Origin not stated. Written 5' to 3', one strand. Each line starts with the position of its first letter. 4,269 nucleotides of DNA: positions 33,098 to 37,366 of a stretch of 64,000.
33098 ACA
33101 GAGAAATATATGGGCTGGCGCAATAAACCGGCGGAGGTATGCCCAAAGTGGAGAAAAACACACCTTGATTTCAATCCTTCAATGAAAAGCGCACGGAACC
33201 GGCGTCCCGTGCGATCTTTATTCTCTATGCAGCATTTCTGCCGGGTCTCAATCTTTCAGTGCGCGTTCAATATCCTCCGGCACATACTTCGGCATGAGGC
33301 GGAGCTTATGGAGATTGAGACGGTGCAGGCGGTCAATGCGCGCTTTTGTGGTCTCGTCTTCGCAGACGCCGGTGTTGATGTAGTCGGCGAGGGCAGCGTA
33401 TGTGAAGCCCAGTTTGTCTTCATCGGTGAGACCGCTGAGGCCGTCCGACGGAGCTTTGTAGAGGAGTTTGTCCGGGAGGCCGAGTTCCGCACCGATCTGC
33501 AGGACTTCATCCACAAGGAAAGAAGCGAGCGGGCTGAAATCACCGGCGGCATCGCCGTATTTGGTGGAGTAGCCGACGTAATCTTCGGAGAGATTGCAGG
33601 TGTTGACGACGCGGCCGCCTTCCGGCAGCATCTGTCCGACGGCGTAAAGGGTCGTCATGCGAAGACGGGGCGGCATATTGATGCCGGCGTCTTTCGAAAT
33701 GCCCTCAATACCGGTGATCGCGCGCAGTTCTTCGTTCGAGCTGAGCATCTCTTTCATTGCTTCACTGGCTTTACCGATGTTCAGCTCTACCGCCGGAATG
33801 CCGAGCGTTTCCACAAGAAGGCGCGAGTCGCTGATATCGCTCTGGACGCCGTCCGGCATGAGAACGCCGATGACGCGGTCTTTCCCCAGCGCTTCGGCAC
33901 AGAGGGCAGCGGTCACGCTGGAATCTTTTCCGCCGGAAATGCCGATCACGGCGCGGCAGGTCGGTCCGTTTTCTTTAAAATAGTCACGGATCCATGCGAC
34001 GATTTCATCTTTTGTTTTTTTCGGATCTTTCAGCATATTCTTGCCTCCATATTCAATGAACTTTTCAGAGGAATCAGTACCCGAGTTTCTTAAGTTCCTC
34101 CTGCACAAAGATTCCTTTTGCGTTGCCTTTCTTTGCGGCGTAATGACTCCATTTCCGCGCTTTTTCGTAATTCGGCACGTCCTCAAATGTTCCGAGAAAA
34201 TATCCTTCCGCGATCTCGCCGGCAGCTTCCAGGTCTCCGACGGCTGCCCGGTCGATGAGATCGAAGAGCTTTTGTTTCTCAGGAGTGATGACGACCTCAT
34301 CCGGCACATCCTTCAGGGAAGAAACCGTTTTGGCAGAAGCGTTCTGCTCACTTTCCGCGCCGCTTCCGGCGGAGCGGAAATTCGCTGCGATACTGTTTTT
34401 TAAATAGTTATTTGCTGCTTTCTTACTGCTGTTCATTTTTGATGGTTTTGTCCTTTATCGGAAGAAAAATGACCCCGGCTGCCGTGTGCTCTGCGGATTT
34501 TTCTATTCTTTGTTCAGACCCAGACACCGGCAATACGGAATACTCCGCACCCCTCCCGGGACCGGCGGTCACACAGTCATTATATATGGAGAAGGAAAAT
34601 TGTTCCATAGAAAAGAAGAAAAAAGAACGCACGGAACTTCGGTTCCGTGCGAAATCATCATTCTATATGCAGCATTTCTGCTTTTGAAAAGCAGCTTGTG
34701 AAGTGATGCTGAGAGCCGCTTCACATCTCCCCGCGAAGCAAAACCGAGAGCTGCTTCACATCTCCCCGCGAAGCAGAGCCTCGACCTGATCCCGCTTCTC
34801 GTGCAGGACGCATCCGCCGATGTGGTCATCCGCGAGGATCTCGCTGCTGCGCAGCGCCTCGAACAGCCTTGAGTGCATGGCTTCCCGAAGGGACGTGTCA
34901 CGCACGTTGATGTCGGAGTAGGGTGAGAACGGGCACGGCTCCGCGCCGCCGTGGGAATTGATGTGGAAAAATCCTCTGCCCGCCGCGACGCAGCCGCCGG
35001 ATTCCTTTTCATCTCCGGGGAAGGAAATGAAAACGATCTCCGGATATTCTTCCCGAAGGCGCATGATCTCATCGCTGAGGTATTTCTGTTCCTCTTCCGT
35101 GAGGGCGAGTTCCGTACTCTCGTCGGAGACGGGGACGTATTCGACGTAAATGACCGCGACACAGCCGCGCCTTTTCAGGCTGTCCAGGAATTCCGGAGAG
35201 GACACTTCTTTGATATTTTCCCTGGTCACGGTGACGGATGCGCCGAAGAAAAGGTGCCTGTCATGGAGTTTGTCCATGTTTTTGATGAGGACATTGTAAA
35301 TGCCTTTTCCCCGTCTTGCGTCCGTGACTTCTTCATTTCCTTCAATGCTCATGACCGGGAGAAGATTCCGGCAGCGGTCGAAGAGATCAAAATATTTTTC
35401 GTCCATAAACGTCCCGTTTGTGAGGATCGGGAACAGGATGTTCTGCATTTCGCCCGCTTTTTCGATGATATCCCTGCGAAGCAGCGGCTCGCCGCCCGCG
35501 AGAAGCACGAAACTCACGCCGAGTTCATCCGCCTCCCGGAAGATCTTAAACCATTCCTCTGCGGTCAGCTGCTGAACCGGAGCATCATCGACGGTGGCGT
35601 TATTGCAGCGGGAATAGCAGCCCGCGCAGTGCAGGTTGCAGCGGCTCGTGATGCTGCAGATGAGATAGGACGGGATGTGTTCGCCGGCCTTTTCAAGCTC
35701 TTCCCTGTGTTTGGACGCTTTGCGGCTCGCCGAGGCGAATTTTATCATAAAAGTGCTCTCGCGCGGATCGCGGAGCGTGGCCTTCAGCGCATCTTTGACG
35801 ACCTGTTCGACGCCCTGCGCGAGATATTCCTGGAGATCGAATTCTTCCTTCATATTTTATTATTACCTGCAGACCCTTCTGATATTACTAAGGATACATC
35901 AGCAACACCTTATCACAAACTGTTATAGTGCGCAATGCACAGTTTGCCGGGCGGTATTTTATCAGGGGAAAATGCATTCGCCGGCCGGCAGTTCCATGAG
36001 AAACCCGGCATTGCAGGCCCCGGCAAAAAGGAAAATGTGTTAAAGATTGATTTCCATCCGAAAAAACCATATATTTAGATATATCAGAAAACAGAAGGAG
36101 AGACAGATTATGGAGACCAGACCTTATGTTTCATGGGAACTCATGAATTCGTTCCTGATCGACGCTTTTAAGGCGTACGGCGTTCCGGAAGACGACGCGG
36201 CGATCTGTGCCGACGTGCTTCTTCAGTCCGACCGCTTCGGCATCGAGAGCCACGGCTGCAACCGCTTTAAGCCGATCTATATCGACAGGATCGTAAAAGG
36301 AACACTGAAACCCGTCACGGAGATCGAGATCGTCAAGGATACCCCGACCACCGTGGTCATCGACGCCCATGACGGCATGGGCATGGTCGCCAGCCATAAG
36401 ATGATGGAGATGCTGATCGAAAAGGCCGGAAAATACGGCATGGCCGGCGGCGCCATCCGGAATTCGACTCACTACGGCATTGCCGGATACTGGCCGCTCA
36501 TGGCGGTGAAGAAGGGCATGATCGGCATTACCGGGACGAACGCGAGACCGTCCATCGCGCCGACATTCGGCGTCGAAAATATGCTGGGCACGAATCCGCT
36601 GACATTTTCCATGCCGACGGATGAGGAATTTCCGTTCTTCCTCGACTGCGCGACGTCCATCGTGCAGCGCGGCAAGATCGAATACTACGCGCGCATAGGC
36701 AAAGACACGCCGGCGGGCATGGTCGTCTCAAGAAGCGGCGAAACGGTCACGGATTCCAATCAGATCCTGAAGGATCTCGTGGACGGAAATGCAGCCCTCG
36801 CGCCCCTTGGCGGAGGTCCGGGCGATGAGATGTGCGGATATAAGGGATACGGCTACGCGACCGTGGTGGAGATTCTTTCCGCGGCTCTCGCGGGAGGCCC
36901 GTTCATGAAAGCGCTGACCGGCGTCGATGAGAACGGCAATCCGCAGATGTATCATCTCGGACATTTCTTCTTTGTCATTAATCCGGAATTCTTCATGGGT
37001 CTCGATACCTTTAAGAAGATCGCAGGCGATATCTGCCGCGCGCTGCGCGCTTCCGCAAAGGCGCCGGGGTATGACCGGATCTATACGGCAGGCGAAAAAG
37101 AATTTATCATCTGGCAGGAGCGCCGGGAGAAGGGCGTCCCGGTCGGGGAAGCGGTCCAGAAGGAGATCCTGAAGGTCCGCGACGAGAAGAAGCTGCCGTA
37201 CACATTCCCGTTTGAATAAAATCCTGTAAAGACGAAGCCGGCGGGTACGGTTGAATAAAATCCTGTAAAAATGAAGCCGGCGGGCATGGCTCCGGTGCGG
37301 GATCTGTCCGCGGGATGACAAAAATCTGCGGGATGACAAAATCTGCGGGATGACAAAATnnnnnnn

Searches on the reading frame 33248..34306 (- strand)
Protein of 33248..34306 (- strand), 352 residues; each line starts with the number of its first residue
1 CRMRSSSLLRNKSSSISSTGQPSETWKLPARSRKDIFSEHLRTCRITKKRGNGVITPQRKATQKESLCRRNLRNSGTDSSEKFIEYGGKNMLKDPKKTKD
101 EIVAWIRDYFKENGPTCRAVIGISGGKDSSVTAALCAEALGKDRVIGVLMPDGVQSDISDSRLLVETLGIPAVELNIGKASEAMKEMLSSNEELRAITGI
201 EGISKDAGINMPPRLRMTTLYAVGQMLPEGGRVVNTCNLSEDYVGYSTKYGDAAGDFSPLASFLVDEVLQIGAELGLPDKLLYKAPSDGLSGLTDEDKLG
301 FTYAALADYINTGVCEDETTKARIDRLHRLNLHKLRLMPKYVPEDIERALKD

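Call 54: search_protein_families(library=pfam, proteins=[window:33248-34306:-], max_evalue=0.00001)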
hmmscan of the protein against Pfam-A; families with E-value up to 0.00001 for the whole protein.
window:33248-34306:- (352 aa): 1 family
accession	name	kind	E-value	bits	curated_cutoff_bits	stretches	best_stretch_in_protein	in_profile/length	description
PF02540.23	NAD_synthase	-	8.4e-47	159.8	21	1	101-325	4-215/242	NAD synthase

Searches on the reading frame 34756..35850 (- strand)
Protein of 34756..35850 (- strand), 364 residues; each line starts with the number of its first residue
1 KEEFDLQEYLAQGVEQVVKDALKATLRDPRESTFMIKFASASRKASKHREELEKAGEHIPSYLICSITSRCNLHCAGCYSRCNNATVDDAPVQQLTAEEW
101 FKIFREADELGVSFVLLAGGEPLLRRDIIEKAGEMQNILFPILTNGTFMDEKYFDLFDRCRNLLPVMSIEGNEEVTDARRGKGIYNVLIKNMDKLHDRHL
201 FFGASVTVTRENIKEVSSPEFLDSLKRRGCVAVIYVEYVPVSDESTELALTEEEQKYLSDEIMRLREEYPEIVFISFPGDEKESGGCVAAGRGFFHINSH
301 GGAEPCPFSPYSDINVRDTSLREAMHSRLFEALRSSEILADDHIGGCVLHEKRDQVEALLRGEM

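Call 54: search_protein_families(library=pfam, proteins=[window:34756-35850:-], max_evalue=0.00001)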
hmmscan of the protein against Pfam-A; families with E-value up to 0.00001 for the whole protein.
window:34756-35850:- (364 aa): 1 family
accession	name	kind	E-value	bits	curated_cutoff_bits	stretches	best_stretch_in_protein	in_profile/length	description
PF04055.27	Radical_SAM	-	7.6e-16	59.2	29.5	1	66-215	2-158/166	Radical SAM superfamily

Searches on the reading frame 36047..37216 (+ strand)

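Call 54: search_protein_families(library=pfam, proteins=[window:36047-37216:+], max_evalue=0.00001)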
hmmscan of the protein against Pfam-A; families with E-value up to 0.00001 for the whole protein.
window:36047-37216:+ (390 aa): 1 family
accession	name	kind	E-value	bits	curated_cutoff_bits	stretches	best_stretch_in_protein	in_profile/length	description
PF02615.19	Ldh_2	-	1.2e-117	393.2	38.8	1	29-374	2-332/333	Malate/L-lactate dehydrogenase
